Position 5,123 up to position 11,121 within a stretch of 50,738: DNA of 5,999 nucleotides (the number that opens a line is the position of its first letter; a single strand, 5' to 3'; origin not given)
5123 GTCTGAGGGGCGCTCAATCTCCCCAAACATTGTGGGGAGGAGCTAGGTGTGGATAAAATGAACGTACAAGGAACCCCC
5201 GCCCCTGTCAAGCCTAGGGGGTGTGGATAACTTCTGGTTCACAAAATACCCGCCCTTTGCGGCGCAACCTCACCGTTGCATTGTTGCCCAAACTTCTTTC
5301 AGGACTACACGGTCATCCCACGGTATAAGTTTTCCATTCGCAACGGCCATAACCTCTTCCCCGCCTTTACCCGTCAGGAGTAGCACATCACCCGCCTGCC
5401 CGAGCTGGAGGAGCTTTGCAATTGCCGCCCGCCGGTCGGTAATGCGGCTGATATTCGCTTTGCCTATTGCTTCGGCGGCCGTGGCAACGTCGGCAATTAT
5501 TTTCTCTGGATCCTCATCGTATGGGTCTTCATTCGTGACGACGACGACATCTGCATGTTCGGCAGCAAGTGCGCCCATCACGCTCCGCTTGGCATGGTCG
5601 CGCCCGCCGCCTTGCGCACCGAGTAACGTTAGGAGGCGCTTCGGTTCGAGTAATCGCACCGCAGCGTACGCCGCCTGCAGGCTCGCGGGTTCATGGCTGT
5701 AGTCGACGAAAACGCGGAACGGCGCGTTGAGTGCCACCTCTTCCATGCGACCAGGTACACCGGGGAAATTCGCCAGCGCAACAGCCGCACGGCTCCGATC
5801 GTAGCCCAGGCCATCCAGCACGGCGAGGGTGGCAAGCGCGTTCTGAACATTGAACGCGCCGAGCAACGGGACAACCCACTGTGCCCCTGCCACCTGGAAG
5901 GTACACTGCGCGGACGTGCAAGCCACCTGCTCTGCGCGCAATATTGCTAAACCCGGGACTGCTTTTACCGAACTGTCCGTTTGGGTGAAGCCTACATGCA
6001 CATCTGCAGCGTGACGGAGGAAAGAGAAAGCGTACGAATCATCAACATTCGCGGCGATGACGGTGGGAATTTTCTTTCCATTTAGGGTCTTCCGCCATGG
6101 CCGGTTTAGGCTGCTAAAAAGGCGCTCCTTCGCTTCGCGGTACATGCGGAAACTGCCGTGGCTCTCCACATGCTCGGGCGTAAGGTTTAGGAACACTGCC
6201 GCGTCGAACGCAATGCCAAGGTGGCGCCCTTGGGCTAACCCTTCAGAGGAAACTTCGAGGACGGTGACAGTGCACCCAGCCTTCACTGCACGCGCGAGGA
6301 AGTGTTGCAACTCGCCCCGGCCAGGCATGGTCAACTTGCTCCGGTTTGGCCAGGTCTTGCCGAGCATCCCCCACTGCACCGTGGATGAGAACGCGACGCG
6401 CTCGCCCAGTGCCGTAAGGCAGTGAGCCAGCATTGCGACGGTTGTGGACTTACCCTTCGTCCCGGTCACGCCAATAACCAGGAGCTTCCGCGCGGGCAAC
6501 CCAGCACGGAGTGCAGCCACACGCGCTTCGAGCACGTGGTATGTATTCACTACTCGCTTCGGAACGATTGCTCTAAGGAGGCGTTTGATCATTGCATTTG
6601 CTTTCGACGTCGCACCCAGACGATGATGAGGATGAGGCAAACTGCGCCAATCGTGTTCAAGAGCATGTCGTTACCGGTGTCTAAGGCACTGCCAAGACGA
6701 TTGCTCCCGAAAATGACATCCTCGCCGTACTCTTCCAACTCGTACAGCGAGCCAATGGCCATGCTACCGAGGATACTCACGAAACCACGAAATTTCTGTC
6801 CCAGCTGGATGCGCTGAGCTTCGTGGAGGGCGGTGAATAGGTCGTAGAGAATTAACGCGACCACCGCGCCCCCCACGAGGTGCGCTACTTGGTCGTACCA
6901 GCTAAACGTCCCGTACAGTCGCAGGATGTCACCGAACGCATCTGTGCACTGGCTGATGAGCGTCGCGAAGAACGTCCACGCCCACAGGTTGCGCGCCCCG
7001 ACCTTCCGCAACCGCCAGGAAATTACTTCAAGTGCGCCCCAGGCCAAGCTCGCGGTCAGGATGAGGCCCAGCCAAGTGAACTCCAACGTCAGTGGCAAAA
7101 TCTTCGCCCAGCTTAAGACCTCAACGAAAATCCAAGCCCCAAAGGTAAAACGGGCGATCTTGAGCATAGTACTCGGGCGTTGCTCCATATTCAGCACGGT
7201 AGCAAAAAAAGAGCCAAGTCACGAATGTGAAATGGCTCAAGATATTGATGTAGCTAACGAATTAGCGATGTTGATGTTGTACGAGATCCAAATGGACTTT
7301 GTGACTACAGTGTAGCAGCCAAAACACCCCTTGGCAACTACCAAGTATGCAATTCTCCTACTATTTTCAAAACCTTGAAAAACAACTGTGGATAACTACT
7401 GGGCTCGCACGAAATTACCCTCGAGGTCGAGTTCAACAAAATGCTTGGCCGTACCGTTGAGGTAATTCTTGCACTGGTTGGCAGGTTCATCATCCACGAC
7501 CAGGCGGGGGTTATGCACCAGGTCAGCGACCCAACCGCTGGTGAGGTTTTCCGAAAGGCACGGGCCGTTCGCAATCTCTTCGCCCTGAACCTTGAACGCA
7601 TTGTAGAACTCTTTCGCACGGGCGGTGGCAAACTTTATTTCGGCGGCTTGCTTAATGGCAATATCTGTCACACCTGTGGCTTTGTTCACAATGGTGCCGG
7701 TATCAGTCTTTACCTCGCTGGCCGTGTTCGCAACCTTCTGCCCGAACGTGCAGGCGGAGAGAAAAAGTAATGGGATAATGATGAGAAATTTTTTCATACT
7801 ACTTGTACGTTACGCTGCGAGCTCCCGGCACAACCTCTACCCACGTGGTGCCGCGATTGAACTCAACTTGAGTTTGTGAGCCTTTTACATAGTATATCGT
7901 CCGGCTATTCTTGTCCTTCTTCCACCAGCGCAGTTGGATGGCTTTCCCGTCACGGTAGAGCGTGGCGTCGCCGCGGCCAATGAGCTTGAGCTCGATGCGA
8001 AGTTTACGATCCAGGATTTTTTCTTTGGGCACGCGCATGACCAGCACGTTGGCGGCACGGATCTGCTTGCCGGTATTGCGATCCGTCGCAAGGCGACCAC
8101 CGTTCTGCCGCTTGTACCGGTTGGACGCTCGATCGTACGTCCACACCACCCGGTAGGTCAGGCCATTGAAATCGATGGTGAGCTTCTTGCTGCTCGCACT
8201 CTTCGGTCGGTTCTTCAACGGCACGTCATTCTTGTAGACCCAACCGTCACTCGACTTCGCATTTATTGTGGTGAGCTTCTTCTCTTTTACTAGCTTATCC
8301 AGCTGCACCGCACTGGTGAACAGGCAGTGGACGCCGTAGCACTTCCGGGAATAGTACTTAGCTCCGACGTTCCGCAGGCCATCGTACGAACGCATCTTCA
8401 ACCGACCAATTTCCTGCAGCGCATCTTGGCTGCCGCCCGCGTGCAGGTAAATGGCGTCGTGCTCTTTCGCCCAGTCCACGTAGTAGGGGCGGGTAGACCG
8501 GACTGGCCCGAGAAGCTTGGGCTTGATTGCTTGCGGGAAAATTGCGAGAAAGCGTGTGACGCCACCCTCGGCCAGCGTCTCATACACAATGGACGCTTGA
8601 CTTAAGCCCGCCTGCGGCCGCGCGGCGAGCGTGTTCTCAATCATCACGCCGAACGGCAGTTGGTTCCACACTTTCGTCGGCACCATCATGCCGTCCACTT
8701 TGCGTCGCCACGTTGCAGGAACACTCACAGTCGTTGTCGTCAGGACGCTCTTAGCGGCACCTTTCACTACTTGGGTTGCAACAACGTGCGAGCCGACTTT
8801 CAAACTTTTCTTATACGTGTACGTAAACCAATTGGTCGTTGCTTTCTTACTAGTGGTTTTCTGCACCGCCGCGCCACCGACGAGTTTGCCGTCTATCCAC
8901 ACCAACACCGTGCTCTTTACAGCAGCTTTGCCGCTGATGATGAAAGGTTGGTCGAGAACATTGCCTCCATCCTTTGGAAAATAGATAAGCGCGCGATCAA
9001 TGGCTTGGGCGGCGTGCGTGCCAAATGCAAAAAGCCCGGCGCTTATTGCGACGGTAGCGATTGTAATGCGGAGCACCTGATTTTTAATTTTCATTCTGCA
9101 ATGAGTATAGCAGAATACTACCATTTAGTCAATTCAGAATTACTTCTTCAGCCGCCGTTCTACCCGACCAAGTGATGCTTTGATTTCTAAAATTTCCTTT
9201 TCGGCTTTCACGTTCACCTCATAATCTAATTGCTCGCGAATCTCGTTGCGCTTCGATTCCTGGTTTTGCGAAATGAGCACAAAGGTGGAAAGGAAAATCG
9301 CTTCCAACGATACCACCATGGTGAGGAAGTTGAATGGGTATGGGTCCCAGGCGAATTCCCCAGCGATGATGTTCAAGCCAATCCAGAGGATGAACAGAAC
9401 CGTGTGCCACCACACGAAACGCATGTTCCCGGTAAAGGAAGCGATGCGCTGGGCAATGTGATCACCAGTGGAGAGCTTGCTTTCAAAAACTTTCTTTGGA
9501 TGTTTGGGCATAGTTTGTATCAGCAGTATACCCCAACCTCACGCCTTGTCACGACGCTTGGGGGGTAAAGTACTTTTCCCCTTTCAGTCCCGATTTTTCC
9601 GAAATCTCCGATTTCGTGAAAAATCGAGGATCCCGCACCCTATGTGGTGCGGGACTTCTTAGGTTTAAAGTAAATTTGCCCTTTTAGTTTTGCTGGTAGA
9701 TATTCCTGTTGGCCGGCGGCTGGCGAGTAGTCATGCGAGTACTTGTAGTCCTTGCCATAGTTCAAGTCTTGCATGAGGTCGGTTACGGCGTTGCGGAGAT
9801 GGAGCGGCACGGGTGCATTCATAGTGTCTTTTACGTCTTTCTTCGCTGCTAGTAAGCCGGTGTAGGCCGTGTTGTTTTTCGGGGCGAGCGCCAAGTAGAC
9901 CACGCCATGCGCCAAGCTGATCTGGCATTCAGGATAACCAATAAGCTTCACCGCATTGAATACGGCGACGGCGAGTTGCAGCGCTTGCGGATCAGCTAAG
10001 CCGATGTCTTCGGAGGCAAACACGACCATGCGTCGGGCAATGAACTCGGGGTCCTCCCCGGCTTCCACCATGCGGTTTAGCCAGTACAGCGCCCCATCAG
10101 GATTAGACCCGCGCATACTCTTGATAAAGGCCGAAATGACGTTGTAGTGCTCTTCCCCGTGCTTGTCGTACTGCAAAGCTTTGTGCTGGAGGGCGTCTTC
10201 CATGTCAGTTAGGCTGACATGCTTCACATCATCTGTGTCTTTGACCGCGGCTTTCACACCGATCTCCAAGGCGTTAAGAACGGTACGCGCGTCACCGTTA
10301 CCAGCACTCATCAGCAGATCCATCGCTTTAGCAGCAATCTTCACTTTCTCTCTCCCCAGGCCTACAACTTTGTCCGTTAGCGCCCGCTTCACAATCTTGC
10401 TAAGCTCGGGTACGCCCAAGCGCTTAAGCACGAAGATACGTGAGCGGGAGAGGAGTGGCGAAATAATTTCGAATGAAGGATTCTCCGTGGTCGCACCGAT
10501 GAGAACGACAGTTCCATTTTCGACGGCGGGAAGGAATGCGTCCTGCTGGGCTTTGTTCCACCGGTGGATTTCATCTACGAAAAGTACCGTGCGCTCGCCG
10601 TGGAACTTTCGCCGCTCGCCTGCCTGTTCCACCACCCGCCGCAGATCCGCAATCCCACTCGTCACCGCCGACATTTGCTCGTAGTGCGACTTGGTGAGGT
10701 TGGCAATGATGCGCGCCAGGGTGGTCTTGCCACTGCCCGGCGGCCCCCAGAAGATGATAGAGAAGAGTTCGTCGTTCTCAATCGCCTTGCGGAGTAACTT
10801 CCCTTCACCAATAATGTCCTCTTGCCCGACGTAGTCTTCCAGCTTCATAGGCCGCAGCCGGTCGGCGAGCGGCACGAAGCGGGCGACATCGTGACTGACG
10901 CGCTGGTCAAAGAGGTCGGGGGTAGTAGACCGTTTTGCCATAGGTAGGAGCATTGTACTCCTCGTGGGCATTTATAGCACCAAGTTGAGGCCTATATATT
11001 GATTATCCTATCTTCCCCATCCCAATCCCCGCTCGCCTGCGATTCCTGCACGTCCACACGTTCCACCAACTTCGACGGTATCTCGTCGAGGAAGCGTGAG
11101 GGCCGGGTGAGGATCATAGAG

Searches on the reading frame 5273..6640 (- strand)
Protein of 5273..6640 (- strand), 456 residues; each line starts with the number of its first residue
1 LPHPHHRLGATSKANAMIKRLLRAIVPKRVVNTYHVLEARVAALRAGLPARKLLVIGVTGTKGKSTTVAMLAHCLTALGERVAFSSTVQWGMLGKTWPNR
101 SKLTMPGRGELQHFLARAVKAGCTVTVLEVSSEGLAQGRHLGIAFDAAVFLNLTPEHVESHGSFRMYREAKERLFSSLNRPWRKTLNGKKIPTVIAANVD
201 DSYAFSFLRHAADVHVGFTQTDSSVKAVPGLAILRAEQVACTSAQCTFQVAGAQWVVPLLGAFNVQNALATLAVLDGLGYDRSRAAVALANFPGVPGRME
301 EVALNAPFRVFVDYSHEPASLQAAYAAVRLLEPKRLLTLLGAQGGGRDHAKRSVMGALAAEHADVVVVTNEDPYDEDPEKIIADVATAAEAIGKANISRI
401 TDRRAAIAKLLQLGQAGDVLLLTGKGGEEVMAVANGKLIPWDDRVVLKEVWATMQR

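Call 85: search_protein_families(library=pfam, proteins=[window:5273-6640:-], max_evalue=0.0001)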
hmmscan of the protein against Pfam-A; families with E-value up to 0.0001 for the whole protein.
window:5273-6640:- (456 aa): 2 families
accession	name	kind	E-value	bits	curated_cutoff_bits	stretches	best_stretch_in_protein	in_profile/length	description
PF08245.18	Mur_ligase_M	-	3.4e-33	115.7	24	1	58-274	1-199/200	Mur ligase middle domain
PF02875.26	Mur_ligase_C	-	1e-26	94.7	28.4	1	297-426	1-127/127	Mur ligase, glutamate ligase domain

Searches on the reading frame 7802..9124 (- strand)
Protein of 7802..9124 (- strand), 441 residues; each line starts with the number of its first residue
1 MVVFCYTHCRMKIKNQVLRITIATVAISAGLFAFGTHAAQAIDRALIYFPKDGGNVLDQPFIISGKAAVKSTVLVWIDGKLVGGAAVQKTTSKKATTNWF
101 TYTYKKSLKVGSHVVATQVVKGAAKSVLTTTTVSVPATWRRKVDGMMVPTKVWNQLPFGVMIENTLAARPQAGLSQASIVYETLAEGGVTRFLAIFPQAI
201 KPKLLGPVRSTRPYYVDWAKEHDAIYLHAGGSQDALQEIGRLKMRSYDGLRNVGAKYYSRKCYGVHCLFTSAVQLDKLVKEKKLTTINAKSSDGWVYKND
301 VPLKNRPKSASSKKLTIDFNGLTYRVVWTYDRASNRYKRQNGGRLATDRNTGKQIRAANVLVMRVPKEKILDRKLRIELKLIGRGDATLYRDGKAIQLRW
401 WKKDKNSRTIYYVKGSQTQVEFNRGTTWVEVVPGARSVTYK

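Call 85: search_protein_families(library=pfam, proteins=[window:7802-9124:-], max_evalue=0.0001)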
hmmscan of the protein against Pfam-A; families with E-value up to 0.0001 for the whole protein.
window:7802-9124:- (441 aa): 2 families
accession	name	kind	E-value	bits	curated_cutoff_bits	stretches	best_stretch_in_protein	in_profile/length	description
PF11258.13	DUF3048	-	1.4e-38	132.8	25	1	148-283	7-146/148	Protein of unknown function (DUF3048) N-terminal domain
PF17479.7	DUF3048_C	-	2.8e-25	89.3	25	1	316-429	2-114/114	Protein of unknown function (DUF3048) C-terminal domain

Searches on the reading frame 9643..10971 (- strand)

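Call 85: search_protein_families(library=pfam, proteins=[window:9643-10971:-], max_evalue=0.0001)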
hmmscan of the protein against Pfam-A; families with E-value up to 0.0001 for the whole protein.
window:9643-10971:- (443 aa): 7 families
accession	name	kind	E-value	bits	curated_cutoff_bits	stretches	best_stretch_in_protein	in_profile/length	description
PF12002.13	MgsA_C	-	8.1e-63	211.7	27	1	288-441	1-154/167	MgsA AAA+ ATPase C terminal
PF16193.11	AAA_assoc_2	-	6.7e-26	90.8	34.3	1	207-287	2-81/81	AAA C-terminal domain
PF05496.18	RuvB_N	-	8.4e-17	61.8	27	1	39-160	1-119/159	Holliday junction DNA helicase RuvB P-loop domain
PF00004.35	AAA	-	1.4e-15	58.3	21.2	1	72-179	1-125/131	ATPase family associated with various cellular activities (AAA)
PF07728.20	AAA_5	-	1.1e-06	29.1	22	1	72-159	2-99/139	AAA domain (dynein-related subfamily)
PF01078.27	Mg_chelatase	-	2.8e-05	24.1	20.3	0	71-107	24-60/207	Magnesium chelatase, subunit ChlI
PF00158.32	Sigma54_activat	-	3.9e-05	23.8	20.2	0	126-164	93-131/168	Sigma-54 interaction domain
